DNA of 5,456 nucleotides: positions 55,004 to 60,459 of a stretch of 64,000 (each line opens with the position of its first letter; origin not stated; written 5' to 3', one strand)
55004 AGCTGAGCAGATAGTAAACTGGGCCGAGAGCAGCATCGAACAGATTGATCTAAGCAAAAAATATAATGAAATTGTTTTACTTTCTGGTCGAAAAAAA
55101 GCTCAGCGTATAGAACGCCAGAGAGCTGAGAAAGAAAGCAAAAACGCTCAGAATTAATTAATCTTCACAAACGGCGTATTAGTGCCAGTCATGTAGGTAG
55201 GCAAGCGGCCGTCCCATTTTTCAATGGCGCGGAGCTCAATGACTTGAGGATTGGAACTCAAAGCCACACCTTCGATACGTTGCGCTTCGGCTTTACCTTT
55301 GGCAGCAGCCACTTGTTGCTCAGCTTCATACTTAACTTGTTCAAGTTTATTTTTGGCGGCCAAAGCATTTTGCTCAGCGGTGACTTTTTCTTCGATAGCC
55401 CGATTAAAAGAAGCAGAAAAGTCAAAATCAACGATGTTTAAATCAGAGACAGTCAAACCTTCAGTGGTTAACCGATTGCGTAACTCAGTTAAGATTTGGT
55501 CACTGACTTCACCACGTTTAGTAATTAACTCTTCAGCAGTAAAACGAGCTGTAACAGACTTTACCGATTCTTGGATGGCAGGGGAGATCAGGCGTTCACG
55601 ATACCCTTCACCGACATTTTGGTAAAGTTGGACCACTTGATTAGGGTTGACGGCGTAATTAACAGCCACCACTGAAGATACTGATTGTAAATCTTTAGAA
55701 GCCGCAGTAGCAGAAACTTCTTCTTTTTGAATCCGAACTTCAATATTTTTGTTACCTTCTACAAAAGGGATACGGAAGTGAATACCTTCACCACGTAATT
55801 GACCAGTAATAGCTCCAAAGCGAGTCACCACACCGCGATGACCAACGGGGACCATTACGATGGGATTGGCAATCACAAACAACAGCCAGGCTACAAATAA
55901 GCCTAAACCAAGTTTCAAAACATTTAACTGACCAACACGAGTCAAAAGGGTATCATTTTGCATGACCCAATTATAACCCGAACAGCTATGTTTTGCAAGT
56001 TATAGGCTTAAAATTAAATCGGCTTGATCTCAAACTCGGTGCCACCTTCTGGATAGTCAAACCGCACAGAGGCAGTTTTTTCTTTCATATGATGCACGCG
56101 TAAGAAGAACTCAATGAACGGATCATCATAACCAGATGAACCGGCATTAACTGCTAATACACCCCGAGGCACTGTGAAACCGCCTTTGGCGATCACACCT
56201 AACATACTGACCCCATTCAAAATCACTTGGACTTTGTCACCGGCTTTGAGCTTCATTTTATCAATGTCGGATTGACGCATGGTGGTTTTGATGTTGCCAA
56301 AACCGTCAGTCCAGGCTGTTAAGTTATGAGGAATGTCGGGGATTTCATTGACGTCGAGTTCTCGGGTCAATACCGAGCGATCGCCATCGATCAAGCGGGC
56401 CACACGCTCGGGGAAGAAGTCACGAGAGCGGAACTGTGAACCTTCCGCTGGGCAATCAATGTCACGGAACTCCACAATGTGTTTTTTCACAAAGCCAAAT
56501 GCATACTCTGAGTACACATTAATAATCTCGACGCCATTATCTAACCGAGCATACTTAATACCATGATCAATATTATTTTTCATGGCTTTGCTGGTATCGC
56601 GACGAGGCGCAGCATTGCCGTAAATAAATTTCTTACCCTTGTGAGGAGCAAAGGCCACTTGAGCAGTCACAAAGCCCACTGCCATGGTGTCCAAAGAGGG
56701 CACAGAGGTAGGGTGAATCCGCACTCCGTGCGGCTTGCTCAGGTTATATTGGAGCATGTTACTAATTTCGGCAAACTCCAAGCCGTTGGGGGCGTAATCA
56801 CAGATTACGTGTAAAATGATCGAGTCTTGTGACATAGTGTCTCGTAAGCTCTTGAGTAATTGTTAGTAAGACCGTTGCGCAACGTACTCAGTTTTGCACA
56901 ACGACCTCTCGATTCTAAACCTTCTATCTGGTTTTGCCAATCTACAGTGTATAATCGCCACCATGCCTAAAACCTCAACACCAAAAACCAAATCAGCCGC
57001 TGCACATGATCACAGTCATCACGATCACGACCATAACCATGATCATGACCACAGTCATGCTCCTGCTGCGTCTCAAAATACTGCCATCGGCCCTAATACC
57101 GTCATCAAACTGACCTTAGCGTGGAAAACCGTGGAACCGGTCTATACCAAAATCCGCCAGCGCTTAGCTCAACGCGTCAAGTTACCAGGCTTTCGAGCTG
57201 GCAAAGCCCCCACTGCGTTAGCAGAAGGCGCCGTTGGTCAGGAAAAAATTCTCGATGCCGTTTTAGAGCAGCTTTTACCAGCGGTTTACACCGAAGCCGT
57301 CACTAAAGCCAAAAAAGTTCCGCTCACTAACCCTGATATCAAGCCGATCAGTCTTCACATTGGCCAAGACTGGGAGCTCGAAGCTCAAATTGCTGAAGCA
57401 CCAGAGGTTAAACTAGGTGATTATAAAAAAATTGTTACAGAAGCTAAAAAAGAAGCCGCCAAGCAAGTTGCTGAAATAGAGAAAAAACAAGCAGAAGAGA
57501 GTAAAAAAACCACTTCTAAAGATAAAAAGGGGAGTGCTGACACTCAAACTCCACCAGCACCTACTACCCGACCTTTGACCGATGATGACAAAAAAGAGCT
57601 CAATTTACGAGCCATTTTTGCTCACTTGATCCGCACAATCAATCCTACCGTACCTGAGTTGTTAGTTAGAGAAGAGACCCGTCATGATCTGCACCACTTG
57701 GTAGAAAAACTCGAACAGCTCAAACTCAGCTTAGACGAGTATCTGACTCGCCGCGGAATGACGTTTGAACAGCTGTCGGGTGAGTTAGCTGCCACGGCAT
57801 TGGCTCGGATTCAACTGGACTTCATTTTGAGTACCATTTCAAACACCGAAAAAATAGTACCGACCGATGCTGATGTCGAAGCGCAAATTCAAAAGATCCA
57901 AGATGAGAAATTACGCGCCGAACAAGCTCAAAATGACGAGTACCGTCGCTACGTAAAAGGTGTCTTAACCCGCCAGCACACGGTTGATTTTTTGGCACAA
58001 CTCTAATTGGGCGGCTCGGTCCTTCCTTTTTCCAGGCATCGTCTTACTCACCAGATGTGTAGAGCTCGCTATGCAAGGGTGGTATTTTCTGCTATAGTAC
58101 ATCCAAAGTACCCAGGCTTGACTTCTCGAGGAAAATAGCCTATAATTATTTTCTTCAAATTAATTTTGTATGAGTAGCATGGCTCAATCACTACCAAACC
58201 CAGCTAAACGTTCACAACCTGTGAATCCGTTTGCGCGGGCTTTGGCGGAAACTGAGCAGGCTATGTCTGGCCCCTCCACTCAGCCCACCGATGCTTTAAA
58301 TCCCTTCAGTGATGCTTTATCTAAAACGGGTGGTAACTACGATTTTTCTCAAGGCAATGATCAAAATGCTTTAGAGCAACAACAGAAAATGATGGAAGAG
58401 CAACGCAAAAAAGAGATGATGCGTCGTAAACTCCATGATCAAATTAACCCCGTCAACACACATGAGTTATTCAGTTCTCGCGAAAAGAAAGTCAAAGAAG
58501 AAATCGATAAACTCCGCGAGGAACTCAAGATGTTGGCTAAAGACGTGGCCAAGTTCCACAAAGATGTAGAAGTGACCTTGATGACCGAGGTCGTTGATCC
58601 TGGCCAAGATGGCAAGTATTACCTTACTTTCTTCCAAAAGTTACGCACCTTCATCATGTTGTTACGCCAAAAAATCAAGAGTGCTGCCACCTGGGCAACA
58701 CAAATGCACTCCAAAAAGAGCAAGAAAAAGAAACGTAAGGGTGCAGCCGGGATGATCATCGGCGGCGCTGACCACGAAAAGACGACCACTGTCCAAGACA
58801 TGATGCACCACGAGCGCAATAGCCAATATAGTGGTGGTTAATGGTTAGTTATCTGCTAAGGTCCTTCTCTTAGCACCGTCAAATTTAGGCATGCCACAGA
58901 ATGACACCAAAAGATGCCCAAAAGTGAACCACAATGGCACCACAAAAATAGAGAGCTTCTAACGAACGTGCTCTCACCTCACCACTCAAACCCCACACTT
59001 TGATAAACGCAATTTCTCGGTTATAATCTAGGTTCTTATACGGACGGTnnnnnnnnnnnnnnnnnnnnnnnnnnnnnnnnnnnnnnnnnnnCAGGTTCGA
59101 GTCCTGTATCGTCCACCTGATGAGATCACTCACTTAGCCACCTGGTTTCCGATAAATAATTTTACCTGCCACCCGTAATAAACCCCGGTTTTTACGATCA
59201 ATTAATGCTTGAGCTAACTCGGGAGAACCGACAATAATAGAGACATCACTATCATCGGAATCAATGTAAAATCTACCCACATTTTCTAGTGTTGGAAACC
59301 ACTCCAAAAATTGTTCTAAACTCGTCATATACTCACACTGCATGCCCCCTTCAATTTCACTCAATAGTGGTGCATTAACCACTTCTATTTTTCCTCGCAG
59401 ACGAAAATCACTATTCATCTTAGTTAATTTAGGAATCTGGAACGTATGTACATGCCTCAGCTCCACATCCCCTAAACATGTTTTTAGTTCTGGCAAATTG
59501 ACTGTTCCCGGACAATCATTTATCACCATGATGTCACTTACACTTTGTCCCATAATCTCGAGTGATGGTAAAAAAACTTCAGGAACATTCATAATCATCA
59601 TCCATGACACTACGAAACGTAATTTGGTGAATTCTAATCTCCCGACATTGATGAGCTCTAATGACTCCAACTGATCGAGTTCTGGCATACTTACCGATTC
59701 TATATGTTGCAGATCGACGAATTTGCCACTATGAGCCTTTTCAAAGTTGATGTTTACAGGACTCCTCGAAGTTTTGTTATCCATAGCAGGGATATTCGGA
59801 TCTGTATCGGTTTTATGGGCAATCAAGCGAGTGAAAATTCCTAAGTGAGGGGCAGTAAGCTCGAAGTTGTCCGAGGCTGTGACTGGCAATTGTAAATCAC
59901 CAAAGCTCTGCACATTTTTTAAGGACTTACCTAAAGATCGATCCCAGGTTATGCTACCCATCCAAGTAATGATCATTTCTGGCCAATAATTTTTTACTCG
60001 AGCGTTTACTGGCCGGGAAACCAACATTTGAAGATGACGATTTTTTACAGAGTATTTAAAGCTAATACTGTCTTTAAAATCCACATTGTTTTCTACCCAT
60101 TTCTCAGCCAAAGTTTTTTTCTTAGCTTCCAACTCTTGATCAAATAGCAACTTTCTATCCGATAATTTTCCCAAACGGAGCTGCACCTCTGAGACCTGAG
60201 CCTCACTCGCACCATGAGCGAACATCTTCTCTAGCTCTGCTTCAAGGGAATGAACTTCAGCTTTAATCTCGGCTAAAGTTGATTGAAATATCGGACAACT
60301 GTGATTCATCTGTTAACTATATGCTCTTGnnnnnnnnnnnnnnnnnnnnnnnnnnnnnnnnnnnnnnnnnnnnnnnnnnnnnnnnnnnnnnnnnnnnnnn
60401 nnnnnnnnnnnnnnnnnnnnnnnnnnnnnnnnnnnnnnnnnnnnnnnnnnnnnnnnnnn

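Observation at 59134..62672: Second, diverged array of three paralogs of the Cys-N-terminal / xAPxL family on the opposite strand, 39 kb from the first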

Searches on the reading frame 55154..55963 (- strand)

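Call 22: search_protein_families(library=pfam, proteins=[window:55154-55963:-], max_evalue=0.001)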
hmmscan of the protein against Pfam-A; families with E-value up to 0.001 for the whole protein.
window:55154-55963:- (269 aa): 1 family
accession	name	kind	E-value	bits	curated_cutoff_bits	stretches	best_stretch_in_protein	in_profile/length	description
PF01145.31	Band_7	-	1.5e-37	129.8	23.6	1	37-217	2-175/176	SPFH domain / Band 7 family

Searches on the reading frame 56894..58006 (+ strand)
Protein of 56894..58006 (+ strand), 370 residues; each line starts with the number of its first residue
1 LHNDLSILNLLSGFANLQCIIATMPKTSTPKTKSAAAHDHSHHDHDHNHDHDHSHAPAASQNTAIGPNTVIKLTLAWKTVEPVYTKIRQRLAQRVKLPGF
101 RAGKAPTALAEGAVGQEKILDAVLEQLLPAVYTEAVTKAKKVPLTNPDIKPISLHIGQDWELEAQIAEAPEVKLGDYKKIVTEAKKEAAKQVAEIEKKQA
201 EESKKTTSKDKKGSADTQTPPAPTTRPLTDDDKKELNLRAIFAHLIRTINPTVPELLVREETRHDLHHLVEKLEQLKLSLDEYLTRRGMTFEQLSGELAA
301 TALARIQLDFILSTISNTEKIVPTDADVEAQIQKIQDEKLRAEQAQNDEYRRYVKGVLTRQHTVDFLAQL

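Call 22: search_protein_families(library=pfam, proteins=[window:56894-58006:+], max_evalue=0.001)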
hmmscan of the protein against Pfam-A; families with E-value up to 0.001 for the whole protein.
window:56894-58006:+ (370 aa): 2 families
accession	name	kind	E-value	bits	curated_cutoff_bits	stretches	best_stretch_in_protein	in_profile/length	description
PF05697.18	Trigger_N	-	1.3e-23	84.4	22.2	1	68-196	12-138/144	Bacterial trigger factor protein (TF)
PF05698.19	Trigger_C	-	3.4e-13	50.4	22.7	1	232-368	20-161/162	Bacterial trigger factor protein (TF) C-terminus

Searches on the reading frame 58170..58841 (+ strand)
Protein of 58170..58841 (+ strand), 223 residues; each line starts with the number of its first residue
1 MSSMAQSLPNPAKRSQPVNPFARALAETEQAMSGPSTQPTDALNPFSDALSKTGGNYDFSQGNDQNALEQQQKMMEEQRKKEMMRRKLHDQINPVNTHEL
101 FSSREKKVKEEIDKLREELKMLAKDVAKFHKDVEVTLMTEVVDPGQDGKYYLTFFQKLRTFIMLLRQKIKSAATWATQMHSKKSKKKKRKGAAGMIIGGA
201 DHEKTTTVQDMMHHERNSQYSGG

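Call 22: search_protein_families(library=pfam, proteins=[window:58170-58841:+], max_evalue=0.001)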
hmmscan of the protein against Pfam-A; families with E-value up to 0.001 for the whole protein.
window:58170-58841:+ (223 aa): 1 family
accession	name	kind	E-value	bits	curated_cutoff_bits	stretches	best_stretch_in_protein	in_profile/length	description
PF18904.5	DUF5660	-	9.5e-24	84.1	24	1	104-223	2-109/109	Domain of unknown function (DUF5660)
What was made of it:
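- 58170..58841 (+): DUF5660 gene, left border of the variable site. Pfam PF18904, E 9.5e-24 (call 22).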

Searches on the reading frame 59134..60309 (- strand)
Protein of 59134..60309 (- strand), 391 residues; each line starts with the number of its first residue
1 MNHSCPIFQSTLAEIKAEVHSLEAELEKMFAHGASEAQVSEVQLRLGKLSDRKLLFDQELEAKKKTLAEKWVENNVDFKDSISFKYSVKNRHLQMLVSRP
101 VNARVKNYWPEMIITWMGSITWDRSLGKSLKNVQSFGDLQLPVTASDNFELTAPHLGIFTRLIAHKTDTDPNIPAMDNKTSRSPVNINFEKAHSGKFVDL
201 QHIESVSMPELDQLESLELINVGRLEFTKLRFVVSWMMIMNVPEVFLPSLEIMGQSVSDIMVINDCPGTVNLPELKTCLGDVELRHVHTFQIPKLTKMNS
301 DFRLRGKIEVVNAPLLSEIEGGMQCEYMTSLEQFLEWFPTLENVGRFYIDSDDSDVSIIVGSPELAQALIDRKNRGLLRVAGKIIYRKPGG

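Call 6: search_protein_families(library=pfam, proteins=[window:59134-60309:-], max_evalue=1)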
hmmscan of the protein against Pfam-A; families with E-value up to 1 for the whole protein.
window:59134-60309:- (391 aa): 1 family
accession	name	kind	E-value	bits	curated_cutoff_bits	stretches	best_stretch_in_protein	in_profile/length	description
PF22713.1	SNaCT6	-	0.19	12.4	27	1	56-98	40-82/119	Short NACHT-associated C-Terminal domain, family 6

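Call 12: search_protein_families(library=ncbifam, proteins=[window:59134-60309:-], max_evalue=1)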
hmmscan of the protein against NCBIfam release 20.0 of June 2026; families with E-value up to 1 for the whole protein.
window:59134-60309:- (391 aa): 1 family
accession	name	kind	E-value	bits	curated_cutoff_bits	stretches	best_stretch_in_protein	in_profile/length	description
TIGR03112.1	6_pyr_pter_rel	hypoth_equivalog_domain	0.0038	17.5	69.35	1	285-351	22-85/113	6-pyruvoyl tetrahydropterin synthase-related domain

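Call 20: list_cluster_members(proteins=[window:59134-60309:-, window:60330-61496:-, window:61500-62672:-, window:12537-13667:+, window:62837-63436:+, window:56894-58006:+])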
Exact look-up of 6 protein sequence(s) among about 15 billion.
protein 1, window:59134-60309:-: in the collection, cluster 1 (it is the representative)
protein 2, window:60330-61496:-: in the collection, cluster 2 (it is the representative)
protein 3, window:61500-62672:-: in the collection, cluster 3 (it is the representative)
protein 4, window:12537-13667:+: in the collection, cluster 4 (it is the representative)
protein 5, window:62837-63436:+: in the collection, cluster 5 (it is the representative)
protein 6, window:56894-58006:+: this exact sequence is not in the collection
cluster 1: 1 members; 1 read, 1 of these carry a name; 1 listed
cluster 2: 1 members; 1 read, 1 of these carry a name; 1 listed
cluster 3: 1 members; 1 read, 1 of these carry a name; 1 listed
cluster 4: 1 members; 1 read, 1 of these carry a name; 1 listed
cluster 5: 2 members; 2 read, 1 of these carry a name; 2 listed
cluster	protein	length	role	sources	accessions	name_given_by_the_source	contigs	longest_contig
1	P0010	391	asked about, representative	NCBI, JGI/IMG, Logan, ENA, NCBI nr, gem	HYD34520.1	MAG TPA: hypothetical protein VD999_00475 [Vitreimonas sp.] | hypothetical protein [Vitreimonas sp.]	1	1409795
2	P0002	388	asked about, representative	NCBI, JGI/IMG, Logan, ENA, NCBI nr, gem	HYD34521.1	MAG TPA: hypothetical protein VD999_00480 [Vitreimonas sp.] | hypothetical protein [Vitreimonas sp.]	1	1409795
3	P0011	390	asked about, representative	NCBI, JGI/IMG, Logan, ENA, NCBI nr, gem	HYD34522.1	MAG TPA: hypothetical protein VD999_00485 [Vitreimonas sp.] | hypothetical protein [Vitreimonas sp.]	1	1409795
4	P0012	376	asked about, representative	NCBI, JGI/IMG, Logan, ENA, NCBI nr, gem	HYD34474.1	MAG TPA: hypothetical protein VD999_00225 [Vitreimonas sp.] | hypothetical protein [Vitreimonas sp.]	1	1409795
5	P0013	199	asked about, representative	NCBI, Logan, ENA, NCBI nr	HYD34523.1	MAG TPA: translation initiation factor IF-3 [Vitreimonas sp.] | translation initiation factor IF-3 [Vitreimonas sp.]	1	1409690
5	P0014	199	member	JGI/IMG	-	-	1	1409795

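Call 51: search_protein_families(library=padloc, proteins=[window:59134-60309:-], max_evalue=0.01)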
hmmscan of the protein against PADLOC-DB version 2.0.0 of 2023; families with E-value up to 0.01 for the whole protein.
window:59134-60309:- (391 aa): 0 families

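Call 79: search_protein_families(library=phrogs, proteins=[window:59134-60309:-], max_evalue=0.1)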
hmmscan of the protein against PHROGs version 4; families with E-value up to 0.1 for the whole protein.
window:59134-60309:- (391 aa): 1 family
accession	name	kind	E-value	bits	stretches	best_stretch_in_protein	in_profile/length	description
phrog_23108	-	tail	0.019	13.4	1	21-95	1049-1125/1552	tail length tape measure protein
